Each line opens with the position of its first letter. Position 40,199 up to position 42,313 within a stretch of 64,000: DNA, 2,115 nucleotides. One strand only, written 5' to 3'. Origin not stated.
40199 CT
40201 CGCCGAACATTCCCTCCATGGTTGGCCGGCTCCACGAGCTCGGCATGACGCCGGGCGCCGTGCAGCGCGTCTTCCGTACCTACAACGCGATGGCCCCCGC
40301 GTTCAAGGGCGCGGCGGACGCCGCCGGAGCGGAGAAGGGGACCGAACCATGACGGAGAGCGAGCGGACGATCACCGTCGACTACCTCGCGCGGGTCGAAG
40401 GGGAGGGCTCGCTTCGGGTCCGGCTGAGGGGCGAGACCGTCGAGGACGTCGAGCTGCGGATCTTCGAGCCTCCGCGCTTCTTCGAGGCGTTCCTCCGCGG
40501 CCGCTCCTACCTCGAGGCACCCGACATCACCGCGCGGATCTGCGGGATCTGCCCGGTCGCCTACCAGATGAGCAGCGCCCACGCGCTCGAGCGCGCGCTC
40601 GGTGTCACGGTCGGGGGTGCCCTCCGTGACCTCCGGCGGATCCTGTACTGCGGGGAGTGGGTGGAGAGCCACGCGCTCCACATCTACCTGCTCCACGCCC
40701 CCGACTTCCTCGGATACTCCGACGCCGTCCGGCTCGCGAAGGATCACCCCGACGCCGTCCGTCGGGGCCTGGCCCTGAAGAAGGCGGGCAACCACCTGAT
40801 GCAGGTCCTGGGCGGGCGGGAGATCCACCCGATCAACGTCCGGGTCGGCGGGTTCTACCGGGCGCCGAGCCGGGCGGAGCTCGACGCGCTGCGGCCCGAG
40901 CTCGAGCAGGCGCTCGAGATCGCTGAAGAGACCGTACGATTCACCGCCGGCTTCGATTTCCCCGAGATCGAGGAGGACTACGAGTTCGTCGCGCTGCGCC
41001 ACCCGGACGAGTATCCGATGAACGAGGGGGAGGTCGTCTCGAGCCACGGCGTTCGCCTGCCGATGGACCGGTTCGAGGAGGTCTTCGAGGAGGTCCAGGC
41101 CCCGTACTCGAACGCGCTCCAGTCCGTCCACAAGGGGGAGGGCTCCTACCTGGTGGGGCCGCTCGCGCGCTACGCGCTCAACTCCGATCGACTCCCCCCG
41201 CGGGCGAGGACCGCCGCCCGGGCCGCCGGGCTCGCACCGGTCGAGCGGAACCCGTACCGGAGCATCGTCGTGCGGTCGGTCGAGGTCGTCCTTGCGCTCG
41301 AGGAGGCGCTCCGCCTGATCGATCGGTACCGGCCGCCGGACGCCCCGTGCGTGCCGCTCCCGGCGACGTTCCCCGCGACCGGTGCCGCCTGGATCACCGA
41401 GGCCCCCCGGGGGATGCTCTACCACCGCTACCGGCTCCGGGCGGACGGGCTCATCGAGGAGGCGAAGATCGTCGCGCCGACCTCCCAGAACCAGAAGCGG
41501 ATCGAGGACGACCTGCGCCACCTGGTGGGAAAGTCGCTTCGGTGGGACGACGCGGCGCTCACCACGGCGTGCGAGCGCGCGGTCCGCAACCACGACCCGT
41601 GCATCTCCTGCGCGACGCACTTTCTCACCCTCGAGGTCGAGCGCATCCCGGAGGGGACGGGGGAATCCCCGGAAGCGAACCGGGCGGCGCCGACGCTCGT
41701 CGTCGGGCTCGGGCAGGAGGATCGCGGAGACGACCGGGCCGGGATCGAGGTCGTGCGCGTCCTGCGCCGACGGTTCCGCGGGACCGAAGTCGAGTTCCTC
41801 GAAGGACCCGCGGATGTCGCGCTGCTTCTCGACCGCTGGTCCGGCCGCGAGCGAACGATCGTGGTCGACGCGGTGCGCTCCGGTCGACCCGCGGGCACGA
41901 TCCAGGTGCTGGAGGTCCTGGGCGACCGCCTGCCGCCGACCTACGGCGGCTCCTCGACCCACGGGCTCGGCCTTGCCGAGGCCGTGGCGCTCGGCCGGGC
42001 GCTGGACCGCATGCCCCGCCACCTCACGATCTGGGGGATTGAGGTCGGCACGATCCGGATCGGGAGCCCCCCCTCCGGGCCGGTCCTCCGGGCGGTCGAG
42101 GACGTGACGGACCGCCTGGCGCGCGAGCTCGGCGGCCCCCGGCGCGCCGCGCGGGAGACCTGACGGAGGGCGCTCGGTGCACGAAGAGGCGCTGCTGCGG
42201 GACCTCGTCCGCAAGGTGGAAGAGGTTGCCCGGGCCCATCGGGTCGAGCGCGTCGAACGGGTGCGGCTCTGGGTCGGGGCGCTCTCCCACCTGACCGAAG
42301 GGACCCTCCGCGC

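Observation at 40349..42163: [NiFe] hydrogenase large subunit fused in-frame to its own maturation endopeptidase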

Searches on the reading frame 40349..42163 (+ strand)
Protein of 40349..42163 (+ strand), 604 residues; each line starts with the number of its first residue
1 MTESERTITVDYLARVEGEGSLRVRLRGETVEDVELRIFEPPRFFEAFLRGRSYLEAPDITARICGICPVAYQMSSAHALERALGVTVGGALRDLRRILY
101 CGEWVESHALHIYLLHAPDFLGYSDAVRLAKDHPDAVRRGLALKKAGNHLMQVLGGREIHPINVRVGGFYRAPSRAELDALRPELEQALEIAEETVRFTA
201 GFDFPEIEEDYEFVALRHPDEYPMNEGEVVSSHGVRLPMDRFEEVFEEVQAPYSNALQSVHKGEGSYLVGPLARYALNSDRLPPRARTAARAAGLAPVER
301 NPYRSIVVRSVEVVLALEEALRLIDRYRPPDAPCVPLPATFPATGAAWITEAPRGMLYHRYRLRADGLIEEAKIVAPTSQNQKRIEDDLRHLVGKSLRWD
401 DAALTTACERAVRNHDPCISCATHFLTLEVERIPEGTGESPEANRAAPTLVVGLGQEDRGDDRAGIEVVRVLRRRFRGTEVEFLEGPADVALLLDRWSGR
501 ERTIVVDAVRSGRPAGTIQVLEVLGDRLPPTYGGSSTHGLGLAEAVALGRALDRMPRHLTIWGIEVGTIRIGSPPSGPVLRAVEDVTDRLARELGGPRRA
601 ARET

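Call 3: search_protein_families(library=pfam, proteins=[window:40349-42163:+], max_evalue=0.01)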
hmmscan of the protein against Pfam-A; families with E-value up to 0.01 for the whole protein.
window:40349-42163:+ (604 aa): 2 families
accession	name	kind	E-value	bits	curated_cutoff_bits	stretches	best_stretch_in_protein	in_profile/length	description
PF00374.24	NiFeSe_Hases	-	6.9e-26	91.7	25.8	2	43-127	1-85/508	Nickel-dependent hydrogenase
PF01750.23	HycI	-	2.1e-09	37.8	23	1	466-590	1-127/130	Hydrogenase maturation protease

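Call 5: find_homologous_proteins(query=window:40349-42160:+, max_evalue=0.00001)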
Query window:40349-42160:+ (604 aa): 8000 proteins with E <= 0.00001 among 8000 candidates; the best 120 are listed.
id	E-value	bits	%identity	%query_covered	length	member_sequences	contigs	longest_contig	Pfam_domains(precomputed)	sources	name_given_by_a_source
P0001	0.0e+0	1334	99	100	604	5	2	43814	PF00374.25,PF01750.24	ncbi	-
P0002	5.3e-236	803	83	71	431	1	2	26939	PF00374.25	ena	-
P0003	5.0e-226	770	79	71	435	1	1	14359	PF00374.25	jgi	jgi:sulfhydrogenase subunit alpha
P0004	8.6e-224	763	79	71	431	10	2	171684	PF00374.25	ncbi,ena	-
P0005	1.5e-223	762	78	71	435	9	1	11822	PF00374.25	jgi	jgi:sulfhydrogenase subunit alpha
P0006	4.8e-222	757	79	71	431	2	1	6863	PF00374.25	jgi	jgi:sulfhydrogenase subunit alpha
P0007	5.4e-222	757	78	71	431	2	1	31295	PF00374.25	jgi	-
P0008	3.2e-221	754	78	71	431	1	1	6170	PF00374.25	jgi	jgi:sulfhydrogenase subunit alpha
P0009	4.3e-221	754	78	71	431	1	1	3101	PF00374.25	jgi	jgi:sulfhydrogenase subunit alpha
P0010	7.0e-221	753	78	71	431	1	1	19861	PF00374.25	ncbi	-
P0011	3.8e-220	751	78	71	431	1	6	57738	PF00374.25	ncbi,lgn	-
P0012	9.9e-219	746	75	71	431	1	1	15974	PF00374.25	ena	-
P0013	4.3e-218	744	77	71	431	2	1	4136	PF00374.25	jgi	jgi:sulfhydrogenase subunit alpha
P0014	7.1e-218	743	75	71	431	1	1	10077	PF00374.25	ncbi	-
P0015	8.2e-218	743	76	71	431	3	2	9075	PF00374.25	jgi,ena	jgi:sulfhydrogenase subunit alpha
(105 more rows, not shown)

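Call 7: list_cluster_members(proteins=[P0001])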
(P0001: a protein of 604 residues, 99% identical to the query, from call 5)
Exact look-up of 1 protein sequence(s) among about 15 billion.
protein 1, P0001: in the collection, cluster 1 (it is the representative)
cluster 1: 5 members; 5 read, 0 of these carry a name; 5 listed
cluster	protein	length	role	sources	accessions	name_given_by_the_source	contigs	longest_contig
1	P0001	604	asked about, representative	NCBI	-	-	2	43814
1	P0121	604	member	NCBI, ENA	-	-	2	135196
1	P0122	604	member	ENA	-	-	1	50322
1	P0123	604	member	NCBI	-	-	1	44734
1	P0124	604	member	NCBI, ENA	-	-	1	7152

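Call 8: find_encoding_contigs(protein=P0001, flank=6000, max_places=6)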
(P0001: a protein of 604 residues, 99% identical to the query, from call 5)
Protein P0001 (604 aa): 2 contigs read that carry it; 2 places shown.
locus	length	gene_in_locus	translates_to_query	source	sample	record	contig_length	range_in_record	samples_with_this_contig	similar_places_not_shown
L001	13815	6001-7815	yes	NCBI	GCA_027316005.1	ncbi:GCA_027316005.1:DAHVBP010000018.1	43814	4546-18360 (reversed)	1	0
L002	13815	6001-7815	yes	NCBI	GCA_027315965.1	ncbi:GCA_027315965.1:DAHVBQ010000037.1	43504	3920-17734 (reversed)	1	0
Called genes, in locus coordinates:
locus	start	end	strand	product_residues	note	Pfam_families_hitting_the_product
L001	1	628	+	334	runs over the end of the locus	PF03439:Spt5-NGN, PF00467:KOW (weak)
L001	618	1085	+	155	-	PF03946:Ribosomal_L11_N, PF00298:Ribosomal_L11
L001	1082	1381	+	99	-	-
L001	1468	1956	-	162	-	PF00011:HSP20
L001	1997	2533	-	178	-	PF12724:Flavodoxin_5 (weak)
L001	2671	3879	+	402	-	PF12838:Fer4_7 (faint), PF13534:Fer4_17 (faint), PF13746:Fer4_18 (faint), PF12797:Fer4_2 (faint), PF13237:Fer4_10 (faint), PF17179:Fer4_22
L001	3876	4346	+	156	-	PF00027:cNMP_binding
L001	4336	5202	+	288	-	PF00175:NAD_binding_1, PF10418:DHODB_Fe-S_bind (weak)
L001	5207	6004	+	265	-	PF01058:Oxidored_q6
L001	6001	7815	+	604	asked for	PF00374:NiFeSe_Hases, PF01750:HycI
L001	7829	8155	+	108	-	PF01155:HypA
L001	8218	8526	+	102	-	PF01455:HupF_HypC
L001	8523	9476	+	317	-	PF00892:EamA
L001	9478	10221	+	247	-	PF19927:DUF6390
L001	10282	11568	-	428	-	PF07690:MFS_1 (faint), PF05977:MFS_3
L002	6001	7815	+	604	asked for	PF00374:NiFeSe_Hases, PF01750:HycI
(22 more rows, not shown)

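Call 9: find_encoding_contigs(protein=P0002, flank=6000, max_places=4)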
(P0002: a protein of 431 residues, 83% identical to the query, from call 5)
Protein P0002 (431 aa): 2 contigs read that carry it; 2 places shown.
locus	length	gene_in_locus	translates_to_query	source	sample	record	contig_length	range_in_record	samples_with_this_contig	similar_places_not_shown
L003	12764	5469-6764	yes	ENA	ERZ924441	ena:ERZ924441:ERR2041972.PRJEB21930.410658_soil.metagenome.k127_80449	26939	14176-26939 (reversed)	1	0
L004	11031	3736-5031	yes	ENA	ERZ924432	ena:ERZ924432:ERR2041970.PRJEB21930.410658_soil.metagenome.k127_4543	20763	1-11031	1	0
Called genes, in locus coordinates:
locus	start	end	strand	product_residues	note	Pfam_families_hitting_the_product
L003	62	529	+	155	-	PF03946:Ribosomal_L11_N, PF00298:Ribosomal_L11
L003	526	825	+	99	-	-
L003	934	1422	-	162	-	PF00011:HSP20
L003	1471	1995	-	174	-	PF00258:Flavodoxin_1 (weak), PF12724:Flavodoxin_5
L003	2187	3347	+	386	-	PF13746:Fer4_18 (faint), PF12838:Fer4_7 (faint), PF13534:Fer4_17 (faint), PF14697:Fer4_21 (faint), PF12797:Fer4_2 (faint), PF13237:Fer4_10 (faint), PF25160:LdpA_Fe-S-bd (faint), PF17179:Fer4_22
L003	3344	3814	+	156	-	PF00027:cNMP_binding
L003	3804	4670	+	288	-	PF00175:NAD_binding_1, PF10418:DHODB_Fe-S_bind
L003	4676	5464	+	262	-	PF01058:Oxidored_q6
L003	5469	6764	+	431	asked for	PF00374:NiFeSe_Hases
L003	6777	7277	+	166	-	PF01750:HycI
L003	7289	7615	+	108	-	PF01155:HypA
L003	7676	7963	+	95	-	PF01455:HupF_HypC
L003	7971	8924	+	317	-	PF00892:EamA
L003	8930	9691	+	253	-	PF19927:DUF6390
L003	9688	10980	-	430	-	PF07690:MFS_1 (weak), PF05977:MFS_3 (weak)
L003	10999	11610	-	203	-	PF08279:HTH_11 (weak), PF09339:HTH_IclR (weak), PF12802:MarR_2 (weak), PF13412:HTH_24 (weak)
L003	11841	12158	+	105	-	-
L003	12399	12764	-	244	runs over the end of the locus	PF00702:Hydrolase (faint), PF05116:S6PP (faint), PF08282:Hydrolase_3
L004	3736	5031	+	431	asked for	PF00374:NiFeSe_Hases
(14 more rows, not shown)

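Call 14: find_encoding_contigs(protein=P0121, flank=3000, max_places=6)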
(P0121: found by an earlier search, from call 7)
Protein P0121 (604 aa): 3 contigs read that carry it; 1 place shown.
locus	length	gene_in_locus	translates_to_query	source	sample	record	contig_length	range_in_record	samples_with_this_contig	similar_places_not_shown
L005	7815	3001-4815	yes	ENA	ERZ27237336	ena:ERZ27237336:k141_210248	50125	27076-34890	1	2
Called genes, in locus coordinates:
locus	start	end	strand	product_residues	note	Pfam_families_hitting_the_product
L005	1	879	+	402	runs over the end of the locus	PF12838:Fer4_7 (faint), PF13534:Fer4_17 (faint), PF13746:Fer4_18 (faint), PF12797:Fer4_2 (faint), PF13237:Fer4_10 (faint), PF17179:Fer4_22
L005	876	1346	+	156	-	PF00027:cNMP_binding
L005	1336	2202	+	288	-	PF00175:NAD_binding_1, PF10418:DHODB_Fe-S_bind (weak)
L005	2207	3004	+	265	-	PF01058:Oxidored_q6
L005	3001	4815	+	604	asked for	PF00374:NiFeSe_Hases, PF01750:HycI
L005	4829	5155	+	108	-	PF01155:HypA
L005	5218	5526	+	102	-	PF01455:HupF_HypC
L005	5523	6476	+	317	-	PF00892:EamA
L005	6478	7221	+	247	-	PF19927:DUF6390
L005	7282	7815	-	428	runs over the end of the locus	PF07690:MFS_1 (faint), PF05977:MFS_3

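Call 15: find_encoding_contigs(protein=P0004, flank=3000, max_places=3)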
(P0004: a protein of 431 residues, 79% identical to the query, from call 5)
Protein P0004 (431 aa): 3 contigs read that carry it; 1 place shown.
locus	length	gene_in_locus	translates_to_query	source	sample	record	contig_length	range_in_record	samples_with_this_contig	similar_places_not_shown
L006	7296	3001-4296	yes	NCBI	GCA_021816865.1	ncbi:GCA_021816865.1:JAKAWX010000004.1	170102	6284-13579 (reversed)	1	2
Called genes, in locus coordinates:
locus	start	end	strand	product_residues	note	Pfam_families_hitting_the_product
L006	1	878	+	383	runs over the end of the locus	PF13183:Fer4_8 (faint), PF13746:Fer4_18 (faint), PF13534:Fer4_17 (faint), PF12797:Fer4_2 (faint), PF13237:Fer4_10 (faint), PF17179:Fer4_22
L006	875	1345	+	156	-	PF00027:cNMP_binding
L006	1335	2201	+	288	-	PF00175:NAD_binding_1, PF10418:DHODB_Fe-S_bind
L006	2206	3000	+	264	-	PF01058:Oxidored_q6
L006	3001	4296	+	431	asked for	PF00374:NiFeSe_Hases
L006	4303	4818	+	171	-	PF01750:HycI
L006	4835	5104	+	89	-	PF01155:HypA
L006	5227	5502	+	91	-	PF01455:HupF_HypC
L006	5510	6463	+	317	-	PF00892:EamA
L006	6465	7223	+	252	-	PF19927:DUF6390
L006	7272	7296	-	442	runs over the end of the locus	PF07690:MFS_1 (weak)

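Call 16: find_encoding_contigs(protein=P0003, flank=3000, max_places=3)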
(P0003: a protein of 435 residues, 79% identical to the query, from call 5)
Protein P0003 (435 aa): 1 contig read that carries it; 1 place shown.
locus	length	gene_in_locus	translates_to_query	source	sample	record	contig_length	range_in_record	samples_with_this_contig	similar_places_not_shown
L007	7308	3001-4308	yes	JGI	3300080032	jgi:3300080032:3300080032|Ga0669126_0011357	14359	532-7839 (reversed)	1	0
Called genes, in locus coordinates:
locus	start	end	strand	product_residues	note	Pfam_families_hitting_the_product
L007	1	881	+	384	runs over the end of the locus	PF13183:Fer4_8 (faint), PF13746:Fer4_18 (faint), PF12838:Fer4_7 (faint), PF13534:Fer4_17 (faint), PF12797:Fer4_2 (faint), PF13237:Fer4_10 (faint), PF17179:Fer4_22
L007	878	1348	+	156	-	PF00027:cNMP_binding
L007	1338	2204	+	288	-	PF00175:NAD_binding_1, PF10418:DHODB_Fe-S_bind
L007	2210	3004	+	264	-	PF01058:Oxidored_q6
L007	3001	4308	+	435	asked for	PF00374:NiFeSe_Hases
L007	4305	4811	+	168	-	PF01750:HycI (weak)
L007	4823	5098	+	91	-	PF01155:HypA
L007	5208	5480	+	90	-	PF01455:HupF_HypC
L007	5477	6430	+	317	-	PF00892:EamA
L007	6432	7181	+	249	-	PF19927:DUF6390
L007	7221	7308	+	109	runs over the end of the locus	-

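Call 31: search_solved_structures(query=window:40349-42160:+, max_evalue=0.001, show_alignments=1)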
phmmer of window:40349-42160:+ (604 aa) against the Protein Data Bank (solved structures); distinct sequences matched with E-value up to 0.001: 71 (the best 60 are shown).
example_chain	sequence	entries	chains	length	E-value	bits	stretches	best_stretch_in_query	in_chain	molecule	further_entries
9nez_D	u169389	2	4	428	1.2e-68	235.4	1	7-427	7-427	Sulfhydrogenase 1 subunit alpha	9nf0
9e15_B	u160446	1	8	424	6.3e-68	233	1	7-424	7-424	Sulfhydrogenase 1 subunit alpha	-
9e1j_B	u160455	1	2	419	8.2e-68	232.7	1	8-424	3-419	Sulfhydrogenase 1 subunit alpha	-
5yxy_A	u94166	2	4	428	2.4e-65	224.5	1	7-426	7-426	Cytosolic NiFe-hydrogenase, alpha subunit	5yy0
5odc_F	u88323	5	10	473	1e-45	159.7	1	8-429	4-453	Methyl-viologen reducing hydrogenase subunit A | Methyl-viologen reducing hydrogenase, subunit A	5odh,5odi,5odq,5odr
7t2r_D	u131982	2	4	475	1.9e-45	158.8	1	9-426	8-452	NiFe hydrogenase large subunit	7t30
5xf9_D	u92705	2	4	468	5.1e-39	137.6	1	5-424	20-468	NAD-reducing hydrogenase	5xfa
9sw2_F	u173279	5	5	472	1.5e-38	136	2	8-200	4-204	F420-non-reducing hydrogenase subunit A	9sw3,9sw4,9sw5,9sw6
9sfi_g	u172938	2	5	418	6.5e-33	117.4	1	8-196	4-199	Coenzyme F420-reducing hydrogenase, alpha subunit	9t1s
5jsu_B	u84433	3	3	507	4.9e-25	91.4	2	6-205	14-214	Periplasmic [NiFeSe] hydrogenase, large subunit, selenocysteine-containing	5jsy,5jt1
5jsh_B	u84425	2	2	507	1.5e-23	86.5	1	6-205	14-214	Periplasmic [NiFeSe] hydrogenase, large subunit, selenocysteine-containing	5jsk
6qgt_A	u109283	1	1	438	2.4e-23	85.8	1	8-198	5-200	F420-reducing hydrogenase, subunit alpha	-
6qgr_A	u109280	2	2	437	2.7e-23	85.7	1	8-198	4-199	Coenzyme F420 hydrogenase subunit alpha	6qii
6z8m_B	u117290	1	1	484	9.8e-23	83.8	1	6-205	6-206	Periplasmic [NiFeSe] hydrogenase, large subunit, selenocysteine-containing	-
6ruc_B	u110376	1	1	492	1e-22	83.7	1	6-205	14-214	Periplasmic [NiFeSe] hydrogenase, large subunit, selenocysteine-containing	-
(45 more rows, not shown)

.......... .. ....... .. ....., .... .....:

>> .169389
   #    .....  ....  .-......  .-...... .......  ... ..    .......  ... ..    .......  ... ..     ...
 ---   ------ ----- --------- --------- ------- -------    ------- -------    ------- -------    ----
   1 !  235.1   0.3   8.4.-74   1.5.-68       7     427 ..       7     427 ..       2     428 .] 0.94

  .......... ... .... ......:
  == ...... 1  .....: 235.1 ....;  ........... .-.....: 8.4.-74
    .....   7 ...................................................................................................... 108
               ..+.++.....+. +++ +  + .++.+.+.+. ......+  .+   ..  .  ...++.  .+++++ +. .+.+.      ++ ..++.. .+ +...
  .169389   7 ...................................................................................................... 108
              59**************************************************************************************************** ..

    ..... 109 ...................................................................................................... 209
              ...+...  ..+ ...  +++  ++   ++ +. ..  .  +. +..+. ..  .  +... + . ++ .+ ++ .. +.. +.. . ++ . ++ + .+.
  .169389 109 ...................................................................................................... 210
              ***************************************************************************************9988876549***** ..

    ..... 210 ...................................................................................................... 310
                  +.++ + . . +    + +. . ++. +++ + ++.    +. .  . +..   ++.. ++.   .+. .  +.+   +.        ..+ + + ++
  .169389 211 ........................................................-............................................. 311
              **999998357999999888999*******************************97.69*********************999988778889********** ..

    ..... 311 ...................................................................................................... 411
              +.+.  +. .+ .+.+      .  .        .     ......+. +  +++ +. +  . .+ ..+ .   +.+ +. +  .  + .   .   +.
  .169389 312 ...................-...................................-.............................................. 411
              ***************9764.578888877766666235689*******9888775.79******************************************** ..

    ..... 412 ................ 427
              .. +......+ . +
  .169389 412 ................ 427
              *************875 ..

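Call 55: predict_structure(alignment_id=A4)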
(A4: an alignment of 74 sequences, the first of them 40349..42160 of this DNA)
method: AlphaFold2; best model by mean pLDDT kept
length: 604 residues; sequences in the alignment: 74
mean_pLDDT: 88.1   pTM: 0.76
mean pLDDT of the five models: 88.1, 87.5, 86.2, 85.8, 85.4
residues with pLDDT >= 90: 395; 70-90: 147; 50-70: 38; < 50: 24
segments of 3 or more residues with pLDDT < 50: 1-16, 442-445, 601-604
pLDDT, mean of each block of 10 residues (from residue 1): 32 44 89 86 87 93 87 96 97 97 96 89 82 91 96 86 92 97 98 98 91 97 96 96 93 85 93 97 98 97 95 99 98 97 97 94 98 92 92 91 86 78 67 73 62 93 97 92 83 83 94 96 73 66 80 86 94 94 97 77 43
secondary structure, 60 per line:
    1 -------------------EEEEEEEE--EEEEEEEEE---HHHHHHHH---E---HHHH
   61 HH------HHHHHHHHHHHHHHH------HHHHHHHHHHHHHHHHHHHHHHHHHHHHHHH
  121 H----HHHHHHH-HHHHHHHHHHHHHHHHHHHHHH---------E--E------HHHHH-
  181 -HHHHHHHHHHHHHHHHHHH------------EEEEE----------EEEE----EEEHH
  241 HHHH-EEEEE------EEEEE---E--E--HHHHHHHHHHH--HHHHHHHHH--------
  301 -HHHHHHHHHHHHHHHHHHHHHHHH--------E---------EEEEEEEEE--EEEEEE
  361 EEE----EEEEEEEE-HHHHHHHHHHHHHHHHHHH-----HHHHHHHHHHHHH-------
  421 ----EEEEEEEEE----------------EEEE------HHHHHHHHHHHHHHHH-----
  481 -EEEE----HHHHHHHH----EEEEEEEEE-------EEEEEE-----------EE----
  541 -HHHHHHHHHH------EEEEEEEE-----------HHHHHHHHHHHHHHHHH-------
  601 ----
elements in order: E20-27 E30-38 H42-49 H57-62 H69-83 H90-121 H126-132 H134-155 H175-179 H182-200 E213-217 E228-231 E236-238 H239-244 E246-250 E257-261 H271-281 H284-292 H302-325 E344-352 E355-363 E368-375 H377-395 H401-413 E425-433 E450-453 H460-475 E482-485 H490-497 E502-510 E518-523 H542-551 E558-565 H577-593
